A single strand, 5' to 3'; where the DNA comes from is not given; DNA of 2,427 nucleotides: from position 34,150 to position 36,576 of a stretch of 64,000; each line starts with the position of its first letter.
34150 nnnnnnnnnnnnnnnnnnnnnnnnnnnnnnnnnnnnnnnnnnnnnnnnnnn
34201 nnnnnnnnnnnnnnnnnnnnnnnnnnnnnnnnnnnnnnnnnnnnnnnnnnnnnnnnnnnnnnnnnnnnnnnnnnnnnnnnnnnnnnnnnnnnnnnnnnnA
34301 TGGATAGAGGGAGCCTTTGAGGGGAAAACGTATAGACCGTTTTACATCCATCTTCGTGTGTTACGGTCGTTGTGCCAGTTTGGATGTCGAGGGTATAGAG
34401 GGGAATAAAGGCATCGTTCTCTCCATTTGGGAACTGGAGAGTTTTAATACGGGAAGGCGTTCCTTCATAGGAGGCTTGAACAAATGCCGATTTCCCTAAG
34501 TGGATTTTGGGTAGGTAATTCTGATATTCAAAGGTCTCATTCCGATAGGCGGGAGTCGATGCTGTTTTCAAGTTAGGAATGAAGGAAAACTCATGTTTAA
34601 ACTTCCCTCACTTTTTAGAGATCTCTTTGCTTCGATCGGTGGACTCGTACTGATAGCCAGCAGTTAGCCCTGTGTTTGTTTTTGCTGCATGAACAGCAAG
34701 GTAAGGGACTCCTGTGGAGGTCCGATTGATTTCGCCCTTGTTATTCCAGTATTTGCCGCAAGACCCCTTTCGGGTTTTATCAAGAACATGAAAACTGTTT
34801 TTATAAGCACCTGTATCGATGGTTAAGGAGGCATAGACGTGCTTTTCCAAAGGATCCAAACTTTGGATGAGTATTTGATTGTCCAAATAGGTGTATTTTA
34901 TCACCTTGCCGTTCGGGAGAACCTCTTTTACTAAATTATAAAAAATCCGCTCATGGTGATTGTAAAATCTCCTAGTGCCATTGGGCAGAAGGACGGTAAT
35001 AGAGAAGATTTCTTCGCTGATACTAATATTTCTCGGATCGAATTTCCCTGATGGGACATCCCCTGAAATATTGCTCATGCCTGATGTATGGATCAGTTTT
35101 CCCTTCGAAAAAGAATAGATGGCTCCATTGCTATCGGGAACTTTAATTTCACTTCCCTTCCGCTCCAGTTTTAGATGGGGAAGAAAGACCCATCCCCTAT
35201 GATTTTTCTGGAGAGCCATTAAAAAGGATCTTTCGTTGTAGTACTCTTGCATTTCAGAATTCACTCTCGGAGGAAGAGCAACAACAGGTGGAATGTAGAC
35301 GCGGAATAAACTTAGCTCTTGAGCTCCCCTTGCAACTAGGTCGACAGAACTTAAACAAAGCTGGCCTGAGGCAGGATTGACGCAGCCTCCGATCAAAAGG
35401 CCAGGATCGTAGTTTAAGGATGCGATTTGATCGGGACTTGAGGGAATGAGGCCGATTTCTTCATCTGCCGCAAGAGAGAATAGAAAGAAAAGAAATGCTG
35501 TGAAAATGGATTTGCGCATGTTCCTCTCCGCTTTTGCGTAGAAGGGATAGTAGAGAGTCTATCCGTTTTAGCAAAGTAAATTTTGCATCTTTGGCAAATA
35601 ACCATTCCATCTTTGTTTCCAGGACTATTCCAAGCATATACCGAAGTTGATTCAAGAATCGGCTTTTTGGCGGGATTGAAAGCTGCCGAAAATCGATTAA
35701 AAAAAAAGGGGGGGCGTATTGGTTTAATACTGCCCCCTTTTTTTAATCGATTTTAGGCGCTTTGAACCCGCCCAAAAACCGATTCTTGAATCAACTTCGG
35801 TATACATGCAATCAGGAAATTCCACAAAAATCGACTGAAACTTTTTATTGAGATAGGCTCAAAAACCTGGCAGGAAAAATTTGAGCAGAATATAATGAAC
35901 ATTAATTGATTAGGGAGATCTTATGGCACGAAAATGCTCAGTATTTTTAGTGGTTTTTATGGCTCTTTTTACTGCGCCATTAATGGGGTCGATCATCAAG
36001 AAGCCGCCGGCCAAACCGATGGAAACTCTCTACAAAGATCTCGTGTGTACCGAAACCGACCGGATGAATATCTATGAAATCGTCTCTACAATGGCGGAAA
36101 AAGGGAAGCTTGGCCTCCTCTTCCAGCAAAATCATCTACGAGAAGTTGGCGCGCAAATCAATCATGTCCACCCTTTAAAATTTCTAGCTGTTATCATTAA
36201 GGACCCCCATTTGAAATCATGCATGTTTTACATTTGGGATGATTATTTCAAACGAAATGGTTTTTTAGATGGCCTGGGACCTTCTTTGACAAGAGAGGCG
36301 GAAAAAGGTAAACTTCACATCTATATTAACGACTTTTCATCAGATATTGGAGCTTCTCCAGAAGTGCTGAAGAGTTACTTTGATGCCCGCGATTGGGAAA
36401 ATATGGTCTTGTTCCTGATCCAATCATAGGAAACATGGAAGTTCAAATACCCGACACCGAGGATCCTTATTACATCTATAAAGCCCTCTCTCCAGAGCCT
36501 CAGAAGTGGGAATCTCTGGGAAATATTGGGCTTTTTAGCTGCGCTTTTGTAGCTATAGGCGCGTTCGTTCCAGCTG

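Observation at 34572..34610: A single in-frame TGA splits one ~1,675-codon Rhs reading frame into a signal-peptide fragment and the Rhs core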

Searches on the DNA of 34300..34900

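Call 24: search_rna_families(source=window, start=34300, end=34900, threshold=evalue, max_evalue=10)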
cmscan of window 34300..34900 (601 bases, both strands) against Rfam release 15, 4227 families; matches with E-value up to 10: 2.
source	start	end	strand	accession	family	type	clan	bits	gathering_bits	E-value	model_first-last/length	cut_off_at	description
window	34417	34443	+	RF03496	MIR2086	Gene; miRNA;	-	17.8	50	2.2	1-87/87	no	MIR2086 microRNA precursor family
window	34806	34829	+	RF01990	SECIS_4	Cis-reg;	-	15.1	38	2.7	1-38/38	no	Selenocysteine insertion sequence 4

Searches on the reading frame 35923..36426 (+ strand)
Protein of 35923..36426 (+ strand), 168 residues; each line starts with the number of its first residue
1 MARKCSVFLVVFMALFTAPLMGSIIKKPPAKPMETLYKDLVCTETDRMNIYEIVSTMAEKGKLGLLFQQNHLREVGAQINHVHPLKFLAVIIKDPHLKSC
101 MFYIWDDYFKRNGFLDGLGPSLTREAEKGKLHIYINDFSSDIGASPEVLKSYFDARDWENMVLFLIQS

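Call 6: search_protein_families(library=pfam, proteins=[window:35923-36426:+], max_evalue=0.01)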
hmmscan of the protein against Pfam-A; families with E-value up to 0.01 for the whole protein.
window:35923-36426:+ (168 aa): 0 families

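Call 17: find_encoding_contigs(protein=window:35923-36426:+, flank=8000, max_places=6)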
Protein window:35923-36426:+ (168 aa): 1 contig read that carries it; 1 place shown.
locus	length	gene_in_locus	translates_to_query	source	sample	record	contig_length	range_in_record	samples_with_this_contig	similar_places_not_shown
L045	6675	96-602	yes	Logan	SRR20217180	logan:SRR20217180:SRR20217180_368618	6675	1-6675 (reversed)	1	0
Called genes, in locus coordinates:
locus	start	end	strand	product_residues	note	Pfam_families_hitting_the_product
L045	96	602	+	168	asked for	PF26330:DUF8085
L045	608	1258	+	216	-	PF26330:DUF8085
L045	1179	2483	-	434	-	-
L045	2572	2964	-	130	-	PF08570:DUF1761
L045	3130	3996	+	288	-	-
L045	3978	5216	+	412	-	PF00860:Xan_ur_permease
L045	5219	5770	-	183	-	PF00160:Pro_isomerase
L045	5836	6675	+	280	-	?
